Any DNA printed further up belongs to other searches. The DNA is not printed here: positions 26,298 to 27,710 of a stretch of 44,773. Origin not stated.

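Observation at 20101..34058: Translationally coupled envelope-glycosylation island with a kinase, three phosphoesterases and a CPBP protease (best candidate for an undescribed system)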

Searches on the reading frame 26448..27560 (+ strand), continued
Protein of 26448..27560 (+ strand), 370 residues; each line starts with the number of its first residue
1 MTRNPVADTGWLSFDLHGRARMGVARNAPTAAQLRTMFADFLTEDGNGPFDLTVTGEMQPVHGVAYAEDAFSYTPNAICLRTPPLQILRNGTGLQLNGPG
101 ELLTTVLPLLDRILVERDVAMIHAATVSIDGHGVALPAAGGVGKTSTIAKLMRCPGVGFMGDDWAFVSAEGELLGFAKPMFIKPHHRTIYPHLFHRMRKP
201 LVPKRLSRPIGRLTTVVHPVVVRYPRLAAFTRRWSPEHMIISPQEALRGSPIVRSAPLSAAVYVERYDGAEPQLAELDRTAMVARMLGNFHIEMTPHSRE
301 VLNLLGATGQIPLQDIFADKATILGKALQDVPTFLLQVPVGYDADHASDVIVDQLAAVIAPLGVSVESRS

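Call 73: find_encoding_contigs(protein=P0400, flank=10000, max_places=1)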
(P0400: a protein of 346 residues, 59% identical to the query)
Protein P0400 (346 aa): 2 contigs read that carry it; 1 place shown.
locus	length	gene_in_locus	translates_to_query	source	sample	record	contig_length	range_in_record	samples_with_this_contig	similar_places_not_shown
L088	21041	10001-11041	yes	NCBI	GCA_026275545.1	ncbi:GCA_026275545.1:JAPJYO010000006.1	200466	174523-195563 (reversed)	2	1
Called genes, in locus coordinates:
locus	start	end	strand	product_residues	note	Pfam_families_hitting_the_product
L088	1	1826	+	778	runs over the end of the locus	PF02706:Wzz (weak), PF13807:GNVR, PF13614:AAA_31 (weak)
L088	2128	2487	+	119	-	PF05635:23S_rRNA_IVP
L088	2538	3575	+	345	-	PF04321:RmlD_sub_bind, PF05368:NmrA (weak), PF01073:3Beta_HSD, PF01370:Epimerase, PF02719:Polysacc_synt_2, PF13460:NAD_binding_10 (weak), PF16363:GDP_Man_Dehyd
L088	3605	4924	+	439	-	PF03721:UDPG_MGDP_dh_N, PF00984:UDPG_MGDP_dh, PF03720:UDPG_MGDP_dh_C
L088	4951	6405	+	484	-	PF01943:Polysacc_synt, PF13440:Polysacc_synt_3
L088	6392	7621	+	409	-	PF00733:Asn_synthase (weak)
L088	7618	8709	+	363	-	PF00534:Glycos_transf_1, PF13692:Glyco_trans_1_4, PF13524:Glyco_trans_1_2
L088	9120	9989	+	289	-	-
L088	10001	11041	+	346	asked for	PF27840:ScmC (faint)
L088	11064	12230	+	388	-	PF00534:Glycos_transf_1, PF13692:Glyco_trans_1_4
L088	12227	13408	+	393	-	PF13439:Glyco_transf_4 (weak), PF13477:Glyco_trans_4_2, PF13579:Glyco_trans_4_4, PF20706:GT4-conflict (faint), PF00534:Glycos_transf_1, PF13692:Glyco_trans_1_4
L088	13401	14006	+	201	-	PF02397:Bac_transf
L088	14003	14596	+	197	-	-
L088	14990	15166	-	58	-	PF12244:DUF3606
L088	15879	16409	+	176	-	PF08239:SH3_3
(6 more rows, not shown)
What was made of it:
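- On Pfam PF27840 (ScmC): The name ScmC is shown in call 73.
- Closest known: Wzx/Wzy-dependent O-antigen, capsule and EPS loci. Same: Distant F homologues are embedded in such loci in Bacteroidota (call 73).
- Distant F homologues lie in capsule/EPS loci (call 73).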

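Call 74: find_encoding_contigs(protein=P0419, flank=10000, max_places=1)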
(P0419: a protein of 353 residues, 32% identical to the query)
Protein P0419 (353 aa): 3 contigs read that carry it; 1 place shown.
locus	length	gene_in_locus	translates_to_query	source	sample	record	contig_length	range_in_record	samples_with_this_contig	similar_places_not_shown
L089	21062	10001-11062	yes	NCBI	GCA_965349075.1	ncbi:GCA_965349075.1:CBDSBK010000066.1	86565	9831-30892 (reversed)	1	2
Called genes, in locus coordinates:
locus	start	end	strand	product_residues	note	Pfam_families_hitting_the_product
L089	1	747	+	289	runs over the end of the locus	PF01261:AP_endonuc_2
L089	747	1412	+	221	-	-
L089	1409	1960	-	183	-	-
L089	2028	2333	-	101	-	-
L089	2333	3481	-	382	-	PF13793:Pribosyltran_N, PF00156:Pribosyltran, PF14572:Pribosyl_synth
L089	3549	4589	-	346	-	PF01380:SIS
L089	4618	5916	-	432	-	PF09587:PGA_cap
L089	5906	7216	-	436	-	PF09587:PGA_cap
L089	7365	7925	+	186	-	PF01520:Amidase_3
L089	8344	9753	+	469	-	PF01235:Na_Ala_symp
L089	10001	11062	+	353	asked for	-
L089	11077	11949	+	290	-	PF00535:Glycos_transf_2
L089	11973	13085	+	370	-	PF13439:Glyco_transf_4, PF20706:GT4-conflict, PF00534:Glycos_transf_1, PF13692:Glyco_trans_1_4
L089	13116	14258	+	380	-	PF01757:Acyl_transf_3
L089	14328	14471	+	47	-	-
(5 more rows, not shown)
